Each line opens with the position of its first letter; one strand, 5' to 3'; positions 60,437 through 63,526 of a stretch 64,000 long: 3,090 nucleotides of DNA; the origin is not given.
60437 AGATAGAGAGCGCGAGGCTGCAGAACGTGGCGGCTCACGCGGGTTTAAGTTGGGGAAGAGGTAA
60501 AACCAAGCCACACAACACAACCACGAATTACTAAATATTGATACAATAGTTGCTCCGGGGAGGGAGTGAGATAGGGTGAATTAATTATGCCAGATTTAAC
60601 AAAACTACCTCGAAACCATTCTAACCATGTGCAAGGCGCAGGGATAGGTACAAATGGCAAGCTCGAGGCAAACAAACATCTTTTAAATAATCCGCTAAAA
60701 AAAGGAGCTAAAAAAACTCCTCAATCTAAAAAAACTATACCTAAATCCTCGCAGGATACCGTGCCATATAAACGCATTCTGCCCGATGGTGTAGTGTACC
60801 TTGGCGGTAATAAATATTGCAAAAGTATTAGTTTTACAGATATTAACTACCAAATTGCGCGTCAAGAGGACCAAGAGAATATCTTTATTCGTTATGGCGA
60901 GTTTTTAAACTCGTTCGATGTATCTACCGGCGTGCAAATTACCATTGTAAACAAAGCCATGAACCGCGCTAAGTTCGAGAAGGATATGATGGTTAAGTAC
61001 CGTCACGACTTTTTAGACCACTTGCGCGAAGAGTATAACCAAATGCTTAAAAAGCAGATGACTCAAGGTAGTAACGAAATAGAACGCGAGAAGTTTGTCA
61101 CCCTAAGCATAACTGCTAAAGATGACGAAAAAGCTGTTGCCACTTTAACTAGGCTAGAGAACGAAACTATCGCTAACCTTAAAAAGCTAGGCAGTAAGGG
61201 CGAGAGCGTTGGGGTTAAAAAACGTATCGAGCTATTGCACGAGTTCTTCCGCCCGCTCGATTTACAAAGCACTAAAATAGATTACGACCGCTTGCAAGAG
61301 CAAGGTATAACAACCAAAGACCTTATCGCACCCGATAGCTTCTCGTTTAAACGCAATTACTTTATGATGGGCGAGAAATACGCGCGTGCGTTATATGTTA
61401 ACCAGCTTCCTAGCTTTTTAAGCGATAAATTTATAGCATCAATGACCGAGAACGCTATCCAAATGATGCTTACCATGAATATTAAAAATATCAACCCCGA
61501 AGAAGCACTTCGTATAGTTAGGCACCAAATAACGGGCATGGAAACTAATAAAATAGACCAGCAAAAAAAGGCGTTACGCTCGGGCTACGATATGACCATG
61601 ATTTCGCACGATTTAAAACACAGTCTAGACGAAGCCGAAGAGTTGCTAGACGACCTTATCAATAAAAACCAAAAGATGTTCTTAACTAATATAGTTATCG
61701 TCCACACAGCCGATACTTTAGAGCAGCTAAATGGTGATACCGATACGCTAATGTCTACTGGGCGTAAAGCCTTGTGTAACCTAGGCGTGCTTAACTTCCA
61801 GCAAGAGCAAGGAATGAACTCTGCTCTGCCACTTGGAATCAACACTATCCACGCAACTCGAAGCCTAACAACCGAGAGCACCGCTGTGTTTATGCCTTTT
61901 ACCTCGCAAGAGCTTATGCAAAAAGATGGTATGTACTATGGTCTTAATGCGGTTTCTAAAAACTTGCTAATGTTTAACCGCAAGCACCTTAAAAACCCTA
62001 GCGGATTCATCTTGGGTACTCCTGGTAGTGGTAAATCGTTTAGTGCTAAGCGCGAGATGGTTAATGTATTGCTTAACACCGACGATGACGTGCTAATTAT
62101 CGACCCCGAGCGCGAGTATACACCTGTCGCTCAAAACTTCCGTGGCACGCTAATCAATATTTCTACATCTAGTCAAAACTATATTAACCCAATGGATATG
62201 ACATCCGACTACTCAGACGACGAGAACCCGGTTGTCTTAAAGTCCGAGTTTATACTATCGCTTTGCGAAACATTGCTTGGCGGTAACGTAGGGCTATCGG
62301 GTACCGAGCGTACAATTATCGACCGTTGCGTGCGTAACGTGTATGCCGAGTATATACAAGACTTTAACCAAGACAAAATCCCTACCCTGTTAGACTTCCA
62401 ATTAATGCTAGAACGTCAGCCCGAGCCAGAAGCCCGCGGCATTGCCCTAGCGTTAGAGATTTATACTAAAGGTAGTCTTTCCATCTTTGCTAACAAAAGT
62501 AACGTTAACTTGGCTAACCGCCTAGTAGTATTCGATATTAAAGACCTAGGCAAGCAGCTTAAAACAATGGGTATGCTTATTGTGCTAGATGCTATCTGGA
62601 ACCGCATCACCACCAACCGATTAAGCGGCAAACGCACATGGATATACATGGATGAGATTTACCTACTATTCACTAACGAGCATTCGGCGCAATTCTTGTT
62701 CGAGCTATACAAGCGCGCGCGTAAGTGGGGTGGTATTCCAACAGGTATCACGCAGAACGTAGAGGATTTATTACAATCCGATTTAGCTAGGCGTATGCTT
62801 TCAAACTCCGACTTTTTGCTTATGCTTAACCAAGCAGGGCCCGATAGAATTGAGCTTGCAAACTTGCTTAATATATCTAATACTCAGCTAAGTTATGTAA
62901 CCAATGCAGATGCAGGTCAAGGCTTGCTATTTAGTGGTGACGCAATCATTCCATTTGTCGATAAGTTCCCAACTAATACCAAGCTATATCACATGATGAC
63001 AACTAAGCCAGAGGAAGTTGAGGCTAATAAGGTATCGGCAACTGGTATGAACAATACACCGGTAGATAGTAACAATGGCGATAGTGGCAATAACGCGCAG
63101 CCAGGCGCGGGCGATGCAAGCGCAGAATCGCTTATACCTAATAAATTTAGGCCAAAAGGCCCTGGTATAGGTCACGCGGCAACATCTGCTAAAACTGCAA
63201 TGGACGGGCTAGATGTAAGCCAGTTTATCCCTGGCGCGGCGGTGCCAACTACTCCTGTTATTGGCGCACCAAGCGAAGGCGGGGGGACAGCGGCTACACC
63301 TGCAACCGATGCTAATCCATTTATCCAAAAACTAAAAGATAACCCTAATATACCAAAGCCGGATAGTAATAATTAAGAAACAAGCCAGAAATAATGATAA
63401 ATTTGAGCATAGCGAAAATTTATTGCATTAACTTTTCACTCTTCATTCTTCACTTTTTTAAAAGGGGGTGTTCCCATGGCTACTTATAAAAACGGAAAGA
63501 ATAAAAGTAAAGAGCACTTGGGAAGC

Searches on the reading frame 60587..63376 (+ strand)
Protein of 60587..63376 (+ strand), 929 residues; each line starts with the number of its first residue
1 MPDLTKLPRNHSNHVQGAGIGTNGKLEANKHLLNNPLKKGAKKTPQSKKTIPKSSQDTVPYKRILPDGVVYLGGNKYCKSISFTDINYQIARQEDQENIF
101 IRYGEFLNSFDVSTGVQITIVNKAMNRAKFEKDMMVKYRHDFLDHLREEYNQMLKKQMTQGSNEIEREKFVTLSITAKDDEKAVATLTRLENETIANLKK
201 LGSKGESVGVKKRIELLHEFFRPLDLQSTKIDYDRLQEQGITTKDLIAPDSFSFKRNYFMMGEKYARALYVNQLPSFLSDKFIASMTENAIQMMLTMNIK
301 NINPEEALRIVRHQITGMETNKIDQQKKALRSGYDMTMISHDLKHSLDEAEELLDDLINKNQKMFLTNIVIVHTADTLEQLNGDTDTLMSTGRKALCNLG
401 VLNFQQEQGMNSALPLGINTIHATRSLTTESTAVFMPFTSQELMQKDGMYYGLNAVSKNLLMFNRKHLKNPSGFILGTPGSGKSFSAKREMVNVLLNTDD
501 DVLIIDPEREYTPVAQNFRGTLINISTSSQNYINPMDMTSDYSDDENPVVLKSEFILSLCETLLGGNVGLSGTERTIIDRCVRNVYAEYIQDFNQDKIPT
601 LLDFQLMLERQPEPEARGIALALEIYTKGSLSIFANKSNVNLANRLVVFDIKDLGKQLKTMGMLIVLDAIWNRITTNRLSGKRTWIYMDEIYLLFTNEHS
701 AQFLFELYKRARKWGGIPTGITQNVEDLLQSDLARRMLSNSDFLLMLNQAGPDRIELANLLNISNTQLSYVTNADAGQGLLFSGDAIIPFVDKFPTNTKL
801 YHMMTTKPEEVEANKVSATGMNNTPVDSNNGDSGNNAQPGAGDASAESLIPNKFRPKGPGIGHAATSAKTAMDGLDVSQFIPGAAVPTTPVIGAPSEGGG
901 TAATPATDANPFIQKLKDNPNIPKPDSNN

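Call 30: find_encoding_contigs(protein=window:60587-63376:+, flank=10000, max_places=3)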
Protein window:60587-63376:+ (929 aa): no gene with exactly this product is on record in the collection.
